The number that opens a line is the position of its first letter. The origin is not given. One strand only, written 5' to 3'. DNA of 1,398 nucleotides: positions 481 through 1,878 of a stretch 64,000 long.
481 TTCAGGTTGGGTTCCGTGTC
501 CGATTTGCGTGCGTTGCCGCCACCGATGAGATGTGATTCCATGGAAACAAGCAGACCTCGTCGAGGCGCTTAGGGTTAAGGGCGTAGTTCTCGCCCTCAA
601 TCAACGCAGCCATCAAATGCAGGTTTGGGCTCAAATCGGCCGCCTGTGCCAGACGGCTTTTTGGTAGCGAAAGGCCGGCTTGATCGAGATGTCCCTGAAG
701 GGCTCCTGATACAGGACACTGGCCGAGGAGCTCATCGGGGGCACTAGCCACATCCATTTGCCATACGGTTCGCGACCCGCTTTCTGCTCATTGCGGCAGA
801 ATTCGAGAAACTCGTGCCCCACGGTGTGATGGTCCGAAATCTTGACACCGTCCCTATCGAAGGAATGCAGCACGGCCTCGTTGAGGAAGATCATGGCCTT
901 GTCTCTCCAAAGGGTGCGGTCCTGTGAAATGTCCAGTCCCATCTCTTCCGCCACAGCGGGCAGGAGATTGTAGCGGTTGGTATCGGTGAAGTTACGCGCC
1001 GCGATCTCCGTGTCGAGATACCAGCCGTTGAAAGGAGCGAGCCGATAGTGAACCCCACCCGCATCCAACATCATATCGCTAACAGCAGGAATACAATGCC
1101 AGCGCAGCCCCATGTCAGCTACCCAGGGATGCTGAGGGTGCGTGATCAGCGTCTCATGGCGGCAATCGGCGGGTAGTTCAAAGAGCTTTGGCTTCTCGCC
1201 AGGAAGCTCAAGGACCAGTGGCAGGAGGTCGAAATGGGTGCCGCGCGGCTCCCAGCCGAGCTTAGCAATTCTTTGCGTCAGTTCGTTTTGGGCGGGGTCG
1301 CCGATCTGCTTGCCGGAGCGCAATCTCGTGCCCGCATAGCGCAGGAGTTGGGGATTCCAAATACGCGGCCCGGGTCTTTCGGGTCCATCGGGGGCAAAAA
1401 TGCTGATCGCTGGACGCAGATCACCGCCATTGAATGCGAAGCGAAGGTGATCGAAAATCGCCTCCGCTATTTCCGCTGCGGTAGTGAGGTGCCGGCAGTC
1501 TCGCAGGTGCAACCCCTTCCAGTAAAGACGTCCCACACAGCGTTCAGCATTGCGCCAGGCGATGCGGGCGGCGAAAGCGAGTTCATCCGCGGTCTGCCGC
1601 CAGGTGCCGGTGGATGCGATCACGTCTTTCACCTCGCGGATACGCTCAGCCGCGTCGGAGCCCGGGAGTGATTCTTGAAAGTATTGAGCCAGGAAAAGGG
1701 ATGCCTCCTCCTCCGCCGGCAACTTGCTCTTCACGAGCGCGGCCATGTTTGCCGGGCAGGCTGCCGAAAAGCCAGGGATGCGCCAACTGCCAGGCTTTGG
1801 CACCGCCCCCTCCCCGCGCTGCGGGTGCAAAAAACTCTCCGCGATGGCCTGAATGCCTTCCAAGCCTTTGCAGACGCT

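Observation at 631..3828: Self-sufficient nitric-oxide synthase with two N-terminal cyclic-nucleotide-binding domains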

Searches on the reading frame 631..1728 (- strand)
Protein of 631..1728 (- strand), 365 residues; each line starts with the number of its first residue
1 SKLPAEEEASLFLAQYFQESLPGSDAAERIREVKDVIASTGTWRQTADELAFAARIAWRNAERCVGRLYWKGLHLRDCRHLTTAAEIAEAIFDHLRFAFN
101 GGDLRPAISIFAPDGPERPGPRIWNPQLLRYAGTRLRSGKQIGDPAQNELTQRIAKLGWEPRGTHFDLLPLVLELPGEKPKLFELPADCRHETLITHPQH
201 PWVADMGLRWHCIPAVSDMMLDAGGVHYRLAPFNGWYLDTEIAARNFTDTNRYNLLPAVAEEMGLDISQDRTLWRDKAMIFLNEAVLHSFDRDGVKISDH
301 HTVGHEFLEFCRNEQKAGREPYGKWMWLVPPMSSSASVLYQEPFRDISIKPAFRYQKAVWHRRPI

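Call 48: search_solved_structures(query=window:631-1728:-, max_evalue=1e-20, show_alignments=3)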
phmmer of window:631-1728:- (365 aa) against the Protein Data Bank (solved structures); distinct sequences matched with E-value up to 1e-20: 81 (the best 60 are shown).
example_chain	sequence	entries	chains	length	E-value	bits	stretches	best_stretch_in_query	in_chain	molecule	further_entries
2flq_A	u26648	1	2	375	5.8e-100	338.4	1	12-358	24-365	Nitric Oxide Synthase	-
4d3u_A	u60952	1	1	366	2.8e-97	329.6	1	7-357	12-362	NITRIC OXIDE SYNTHASE OXYGENASE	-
4d7i_A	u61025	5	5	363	2.8e-97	329.5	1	7-357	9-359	NITRIC OXIDE SYNTHASE OXYGENASE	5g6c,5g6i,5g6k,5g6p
4d3v_A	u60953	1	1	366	2.9e-97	329.5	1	7-357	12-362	NITRIC OXIDE SYNTHASE OXYGENASE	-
1m7v_A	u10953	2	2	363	3e-97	329.5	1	8-357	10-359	Nitric Oxide Synthase | Nitric oxide synthase oxygenase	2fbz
11yv_A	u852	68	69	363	3.9e-97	329.1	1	7-357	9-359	Nitric oxide synthase oxygenase | NITRIC OXIDE SYNTHASE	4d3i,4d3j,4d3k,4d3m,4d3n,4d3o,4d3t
2fc2_A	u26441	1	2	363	4.7e-97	328.8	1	8-357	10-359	Nitric Oxide Synthase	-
2amo_A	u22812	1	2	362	6.6e-97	328.3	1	8-357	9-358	Nitric oxide synthase oxygenase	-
2an2_A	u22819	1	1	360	1.1e-96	327.6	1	8-357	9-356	P332G A333S double mutant of Nitric Oxide Synthase from Bacillus subtilis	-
2an0_A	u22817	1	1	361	1.2e-96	327.5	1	8-357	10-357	Nitric Oxide Synthase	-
1m7z_A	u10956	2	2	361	1.2e-96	327.5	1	8-357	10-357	Nitric oxide synthase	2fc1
4ugv_A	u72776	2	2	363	1.2e-96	327.4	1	7-357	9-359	NITRIC OXIDE SYNTHASE OXYGENASE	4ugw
3e7s_A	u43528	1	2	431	1.4e-96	327.2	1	8-361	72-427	Nitric oxide synthase, endothelial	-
1p6l_A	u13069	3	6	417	2.1e-96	326.7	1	8-360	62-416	Nitric-oxide synthase, endothelial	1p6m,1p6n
1rs8_A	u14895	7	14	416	3.3e-96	326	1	8-360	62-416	Nitric-oxide synthase, endothelial | Nitric-oxide synthase | Nitric oxide synthase, endothelial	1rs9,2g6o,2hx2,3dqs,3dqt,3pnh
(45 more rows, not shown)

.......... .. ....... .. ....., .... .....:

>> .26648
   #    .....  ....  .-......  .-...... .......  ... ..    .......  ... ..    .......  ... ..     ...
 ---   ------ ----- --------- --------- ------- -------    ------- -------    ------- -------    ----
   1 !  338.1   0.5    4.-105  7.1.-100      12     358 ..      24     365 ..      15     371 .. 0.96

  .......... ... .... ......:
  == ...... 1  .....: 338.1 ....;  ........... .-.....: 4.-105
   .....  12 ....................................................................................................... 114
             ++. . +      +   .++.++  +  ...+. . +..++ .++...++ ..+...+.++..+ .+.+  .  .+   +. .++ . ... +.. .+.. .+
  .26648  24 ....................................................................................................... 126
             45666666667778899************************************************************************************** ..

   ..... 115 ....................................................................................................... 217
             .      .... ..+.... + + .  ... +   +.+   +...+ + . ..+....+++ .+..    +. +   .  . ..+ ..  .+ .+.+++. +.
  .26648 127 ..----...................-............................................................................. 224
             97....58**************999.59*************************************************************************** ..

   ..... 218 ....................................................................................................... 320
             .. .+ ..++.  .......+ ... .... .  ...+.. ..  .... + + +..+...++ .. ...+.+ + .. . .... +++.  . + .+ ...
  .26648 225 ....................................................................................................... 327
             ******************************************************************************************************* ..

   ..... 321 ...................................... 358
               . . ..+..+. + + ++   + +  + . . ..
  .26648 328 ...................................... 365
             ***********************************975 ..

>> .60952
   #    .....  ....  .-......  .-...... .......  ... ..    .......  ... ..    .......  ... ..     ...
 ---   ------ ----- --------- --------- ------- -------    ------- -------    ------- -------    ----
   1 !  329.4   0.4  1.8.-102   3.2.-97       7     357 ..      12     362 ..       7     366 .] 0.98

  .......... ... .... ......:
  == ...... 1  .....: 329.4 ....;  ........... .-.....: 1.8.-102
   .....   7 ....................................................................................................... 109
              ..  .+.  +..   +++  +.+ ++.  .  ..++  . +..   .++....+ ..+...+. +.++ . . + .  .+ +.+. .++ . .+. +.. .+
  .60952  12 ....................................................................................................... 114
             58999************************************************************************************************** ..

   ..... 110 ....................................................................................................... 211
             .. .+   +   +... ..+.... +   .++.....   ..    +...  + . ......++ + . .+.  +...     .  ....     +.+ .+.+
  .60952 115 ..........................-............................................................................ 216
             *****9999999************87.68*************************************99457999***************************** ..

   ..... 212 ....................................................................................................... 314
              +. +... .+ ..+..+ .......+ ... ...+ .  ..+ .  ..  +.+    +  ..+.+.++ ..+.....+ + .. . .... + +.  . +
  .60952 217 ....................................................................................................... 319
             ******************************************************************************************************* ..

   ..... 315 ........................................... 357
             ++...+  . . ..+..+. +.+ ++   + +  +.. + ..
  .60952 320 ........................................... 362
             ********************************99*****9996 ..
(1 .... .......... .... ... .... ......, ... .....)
